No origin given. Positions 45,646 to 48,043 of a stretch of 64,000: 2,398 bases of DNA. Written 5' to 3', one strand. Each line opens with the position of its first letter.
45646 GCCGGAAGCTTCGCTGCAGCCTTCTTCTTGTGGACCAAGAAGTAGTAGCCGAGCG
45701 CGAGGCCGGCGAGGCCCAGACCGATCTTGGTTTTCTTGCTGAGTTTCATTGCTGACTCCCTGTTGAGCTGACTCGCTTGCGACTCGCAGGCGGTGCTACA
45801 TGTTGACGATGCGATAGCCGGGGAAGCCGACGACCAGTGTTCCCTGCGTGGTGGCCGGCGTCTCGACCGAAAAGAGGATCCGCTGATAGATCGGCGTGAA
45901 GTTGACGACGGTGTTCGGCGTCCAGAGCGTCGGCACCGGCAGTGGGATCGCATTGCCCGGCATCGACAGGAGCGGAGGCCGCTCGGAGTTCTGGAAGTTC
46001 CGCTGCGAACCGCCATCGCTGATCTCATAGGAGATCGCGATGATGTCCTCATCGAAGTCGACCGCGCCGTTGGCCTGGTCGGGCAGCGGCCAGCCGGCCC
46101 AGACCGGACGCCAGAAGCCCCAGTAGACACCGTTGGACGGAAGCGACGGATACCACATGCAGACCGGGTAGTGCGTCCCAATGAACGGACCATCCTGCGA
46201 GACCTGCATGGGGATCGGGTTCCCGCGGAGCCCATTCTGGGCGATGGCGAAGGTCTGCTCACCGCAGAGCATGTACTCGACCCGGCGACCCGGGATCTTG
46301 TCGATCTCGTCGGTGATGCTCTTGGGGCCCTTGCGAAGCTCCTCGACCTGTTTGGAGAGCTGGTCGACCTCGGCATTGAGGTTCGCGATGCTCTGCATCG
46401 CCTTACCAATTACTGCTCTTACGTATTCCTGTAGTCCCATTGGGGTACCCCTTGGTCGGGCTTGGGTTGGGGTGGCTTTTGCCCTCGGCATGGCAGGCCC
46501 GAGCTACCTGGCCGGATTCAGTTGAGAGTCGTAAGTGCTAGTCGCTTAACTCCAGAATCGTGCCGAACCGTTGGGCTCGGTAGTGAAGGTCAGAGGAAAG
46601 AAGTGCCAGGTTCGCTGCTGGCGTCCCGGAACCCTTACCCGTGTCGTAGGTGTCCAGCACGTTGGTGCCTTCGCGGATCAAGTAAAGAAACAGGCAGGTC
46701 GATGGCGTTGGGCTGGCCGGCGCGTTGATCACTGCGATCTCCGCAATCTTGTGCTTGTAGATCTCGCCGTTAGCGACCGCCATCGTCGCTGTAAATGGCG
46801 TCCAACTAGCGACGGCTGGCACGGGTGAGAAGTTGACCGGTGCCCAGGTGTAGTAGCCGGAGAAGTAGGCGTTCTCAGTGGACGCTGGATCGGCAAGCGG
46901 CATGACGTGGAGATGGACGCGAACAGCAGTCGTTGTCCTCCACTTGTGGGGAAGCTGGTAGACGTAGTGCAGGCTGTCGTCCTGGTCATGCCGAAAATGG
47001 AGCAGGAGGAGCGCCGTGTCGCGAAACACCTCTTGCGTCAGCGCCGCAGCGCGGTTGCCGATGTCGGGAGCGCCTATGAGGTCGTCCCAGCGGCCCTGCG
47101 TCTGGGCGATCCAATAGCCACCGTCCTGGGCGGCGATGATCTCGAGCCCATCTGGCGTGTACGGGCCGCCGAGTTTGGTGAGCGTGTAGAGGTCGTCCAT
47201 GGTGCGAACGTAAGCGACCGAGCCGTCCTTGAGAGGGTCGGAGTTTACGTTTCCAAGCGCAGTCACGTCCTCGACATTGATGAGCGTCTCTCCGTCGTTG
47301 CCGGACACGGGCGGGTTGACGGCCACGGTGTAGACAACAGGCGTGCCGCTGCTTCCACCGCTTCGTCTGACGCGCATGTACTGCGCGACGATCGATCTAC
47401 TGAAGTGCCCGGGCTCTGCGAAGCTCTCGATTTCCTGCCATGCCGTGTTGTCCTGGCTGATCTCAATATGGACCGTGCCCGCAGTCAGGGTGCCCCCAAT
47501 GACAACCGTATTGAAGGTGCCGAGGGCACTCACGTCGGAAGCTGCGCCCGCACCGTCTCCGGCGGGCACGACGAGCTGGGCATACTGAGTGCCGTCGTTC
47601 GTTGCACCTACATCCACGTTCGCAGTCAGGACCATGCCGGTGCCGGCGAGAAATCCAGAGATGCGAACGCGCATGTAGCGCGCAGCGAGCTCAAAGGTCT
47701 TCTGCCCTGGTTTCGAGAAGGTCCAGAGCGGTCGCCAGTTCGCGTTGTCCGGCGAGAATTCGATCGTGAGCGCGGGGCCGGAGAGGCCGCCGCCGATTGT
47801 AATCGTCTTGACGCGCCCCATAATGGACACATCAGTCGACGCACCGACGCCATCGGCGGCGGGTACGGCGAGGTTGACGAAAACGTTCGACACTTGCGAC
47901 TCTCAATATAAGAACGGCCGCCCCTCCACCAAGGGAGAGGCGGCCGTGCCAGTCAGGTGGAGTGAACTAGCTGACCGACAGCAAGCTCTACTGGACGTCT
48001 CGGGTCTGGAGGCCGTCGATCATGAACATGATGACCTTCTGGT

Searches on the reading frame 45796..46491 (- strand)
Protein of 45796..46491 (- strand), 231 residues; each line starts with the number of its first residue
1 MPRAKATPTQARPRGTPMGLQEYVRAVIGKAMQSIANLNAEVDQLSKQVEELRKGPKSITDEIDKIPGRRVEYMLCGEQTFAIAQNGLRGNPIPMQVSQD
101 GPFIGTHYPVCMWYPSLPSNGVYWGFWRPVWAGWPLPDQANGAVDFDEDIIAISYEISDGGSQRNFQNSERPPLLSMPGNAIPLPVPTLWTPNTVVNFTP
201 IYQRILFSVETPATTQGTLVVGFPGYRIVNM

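Call 5: search_protein_families(library=pfam, proteins=[window:45796-46491:-], max_evalue=1)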
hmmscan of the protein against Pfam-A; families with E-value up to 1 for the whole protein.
window:45796-46491:- (231 aa): 6 families
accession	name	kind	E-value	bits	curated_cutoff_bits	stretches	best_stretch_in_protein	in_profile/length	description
PF04899.17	MbeD_MobD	-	0.013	16.1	21.6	1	25-53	34-62/70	MbeD/MobD like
PF04977.20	DivIC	-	0.1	12.9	28.9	1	33-60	31-58/80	Septum formation initiator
PF21924.1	XRCC4_CC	-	0.21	12.2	27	1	22-66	5-49/78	XRCC4 coiled-coil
PF06009.19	Laminin_II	-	0.23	11.9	33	1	27-66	53-95/138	Laminin Domain II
PF05377.16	FlaC_arch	-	0.26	12.1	27.8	1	35-66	2-33/55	Flagella accessory protein C (FlaC)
PF00170.26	bZIP_1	-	0.33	11.5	27.6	1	33-65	26-58/64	bZIP transcription factor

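Call 6: search_protein_families(library=phrogs, proteins=[window:45796-46491:-], max_evalue=0.1)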
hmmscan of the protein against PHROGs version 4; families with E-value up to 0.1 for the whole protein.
window:45796-46491:- (231 aa): 2 families
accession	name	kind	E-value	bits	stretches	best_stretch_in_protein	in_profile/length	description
phrog_3671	-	unknown function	0.013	16.7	1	32-72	42-82/87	-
phrog_2658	-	other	0.09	14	0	26-61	87-122/126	hol-like chemotaxis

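Call 39: search_solved_structures(query=window:45796-46491:-, max_evalue=10)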
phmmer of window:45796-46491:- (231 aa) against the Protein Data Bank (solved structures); distinct sequences matched with E-value up to 10: 10.
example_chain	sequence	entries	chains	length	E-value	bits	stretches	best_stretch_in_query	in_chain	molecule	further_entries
5wc3_A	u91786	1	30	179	0.53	12.8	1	20-98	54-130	SpoIIIAG, Stage III sporulation engulfment assemblyprotein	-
1eq7_A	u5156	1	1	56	0.75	12.3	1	28-65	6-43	OUTER MEMBRANE LIPOPROTEIN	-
9rld_L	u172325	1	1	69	1.1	11.8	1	27-66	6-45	Major outer membrane lipoprotein Lpp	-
9rlc_L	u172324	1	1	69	1.2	11.6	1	28-66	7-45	Major outer membrane lipoprotein Lpp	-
1kfm_A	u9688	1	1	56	1.4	11.4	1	28-65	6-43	MAJOR OUTER MEMBRANE LIPOPROTEIN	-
5d3a_A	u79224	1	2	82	1.9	11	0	33-66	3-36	Kinesin-like protein KIF21A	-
2lch_A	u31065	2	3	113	2.7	10.5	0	21-53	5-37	Protein OR38 | computationally designed four-helix bundle protein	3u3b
5nfd_A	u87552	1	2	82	2.9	10.4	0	33-66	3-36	Kinesin-like protein KIF21A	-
2ch7_B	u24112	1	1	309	7.8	9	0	18-81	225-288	METHYL-ACCEPTING CHEMOTAXIS PROTEIN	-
9r1k_A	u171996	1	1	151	9.5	8.7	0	30-66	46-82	sc-apCC-4-A7F-1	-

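Call 106: search_dna_similar(query=window:45796-46491:-, collection=phages, mode=protein, max_evalue=0.01, max_rows=20)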
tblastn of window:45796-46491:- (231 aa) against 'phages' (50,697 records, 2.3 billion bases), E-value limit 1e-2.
No match.

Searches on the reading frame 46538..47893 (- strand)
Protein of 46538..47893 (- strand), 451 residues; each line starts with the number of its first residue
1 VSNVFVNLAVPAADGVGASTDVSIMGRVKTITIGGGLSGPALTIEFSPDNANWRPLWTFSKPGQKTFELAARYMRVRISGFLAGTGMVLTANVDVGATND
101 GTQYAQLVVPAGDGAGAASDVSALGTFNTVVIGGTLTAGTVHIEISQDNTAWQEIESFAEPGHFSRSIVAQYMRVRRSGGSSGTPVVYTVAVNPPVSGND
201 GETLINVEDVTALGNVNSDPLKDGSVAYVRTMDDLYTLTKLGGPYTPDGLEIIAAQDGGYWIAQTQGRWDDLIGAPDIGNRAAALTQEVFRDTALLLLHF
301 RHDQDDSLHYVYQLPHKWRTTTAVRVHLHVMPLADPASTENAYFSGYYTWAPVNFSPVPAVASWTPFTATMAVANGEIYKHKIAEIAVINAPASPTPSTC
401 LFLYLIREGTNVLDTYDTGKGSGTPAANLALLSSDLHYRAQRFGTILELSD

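Call 5: search_protein_families(library=pfam, proteins=[window:46538-47893:-], max_evalue=1)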
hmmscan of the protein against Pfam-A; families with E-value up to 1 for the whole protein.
window:46538-47893:- (451 aa): 1 family
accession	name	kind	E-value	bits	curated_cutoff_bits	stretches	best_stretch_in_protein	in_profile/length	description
PF00754.31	F5_F8_type_C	-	0.015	15.9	28.2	0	138-176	63-111/127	F5/8 type C domain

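Call 6: search_protein_families(library=phrogs, proteins=[window:46538-47893:-], max_evalue=0.1)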
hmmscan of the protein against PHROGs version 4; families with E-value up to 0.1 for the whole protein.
window:46538-47893:- (451 aa): 0 families

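Call 12: find_encoding_contigs(protein=window:46538-47893:-, flank=10000, max_places=4)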
Protein window:46538-47893:- (451 aa): 2 contigs read that carry it; 1 place shown.
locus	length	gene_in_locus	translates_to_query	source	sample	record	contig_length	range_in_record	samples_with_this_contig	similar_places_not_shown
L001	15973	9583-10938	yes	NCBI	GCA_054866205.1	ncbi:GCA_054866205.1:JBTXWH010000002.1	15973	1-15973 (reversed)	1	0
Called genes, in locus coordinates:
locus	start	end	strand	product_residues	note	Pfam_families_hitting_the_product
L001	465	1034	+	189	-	-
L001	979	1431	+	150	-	-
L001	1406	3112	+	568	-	-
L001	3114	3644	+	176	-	-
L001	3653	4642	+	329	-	-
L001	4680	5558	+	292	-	-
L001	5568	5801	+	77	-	-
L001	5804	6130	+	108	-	-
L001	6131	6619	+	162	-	-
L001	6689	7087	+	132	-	-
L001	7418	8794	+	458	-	-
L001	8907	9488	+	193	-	-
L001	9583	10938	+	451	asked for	-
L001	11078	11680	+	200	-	-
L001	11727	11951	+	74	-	-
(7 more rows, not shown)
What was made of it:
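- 46538..47893 (-): Family member 4 (451 aa, GTG start): N-module 47300-47893, distinct C-terminus 46541-47299; lies between the 193-aa and 231-aa conserved genes. Same product called on NCBI MAG contig JBTXWH010000002.1 (call 12).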

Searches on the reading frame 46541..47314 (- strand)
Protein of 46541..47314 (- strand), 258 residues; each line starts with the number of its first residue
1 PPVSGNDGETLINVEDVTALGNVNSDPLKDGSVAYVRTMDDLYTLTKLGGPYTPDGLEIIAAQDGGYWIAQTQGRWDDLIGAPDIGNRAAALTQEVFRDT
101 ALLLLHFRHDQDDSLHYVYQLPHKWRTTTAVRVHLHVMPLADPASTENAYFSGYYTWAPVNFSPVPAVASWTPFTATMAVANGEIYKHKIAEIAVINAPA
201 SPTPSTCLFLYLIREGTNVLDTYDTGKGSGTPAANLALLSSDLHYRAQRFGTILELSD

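Call 45: search_dna_similar(query=window:46541-47314:-, collection=phages, mode=protein, max_evalue=0.001, max_rows=25)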
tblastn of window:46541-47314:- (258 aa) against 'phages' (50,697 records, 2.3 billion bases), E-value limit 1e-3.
No match.

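Call 69: search_solved_structures(query=window:46541-47314:-, max_evalue=5)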
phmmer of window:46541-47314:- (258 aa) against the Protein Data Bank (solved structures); distinct sequences matched with E-value up to 5: 2.
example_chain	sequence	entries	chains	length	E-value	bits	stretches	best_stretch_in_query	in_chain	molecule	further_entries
6fvt_M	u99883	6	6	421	0.88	12.4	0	6-85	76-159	26S proteasome regulatory subunit 6A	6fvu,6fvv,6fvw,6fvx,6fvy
35zw_H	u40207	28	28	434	0.96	12.3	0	6-85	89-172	26S proteasome regulatory subunit 6A | 26S protease regulatory subunit 6A | RPT5 isoform 1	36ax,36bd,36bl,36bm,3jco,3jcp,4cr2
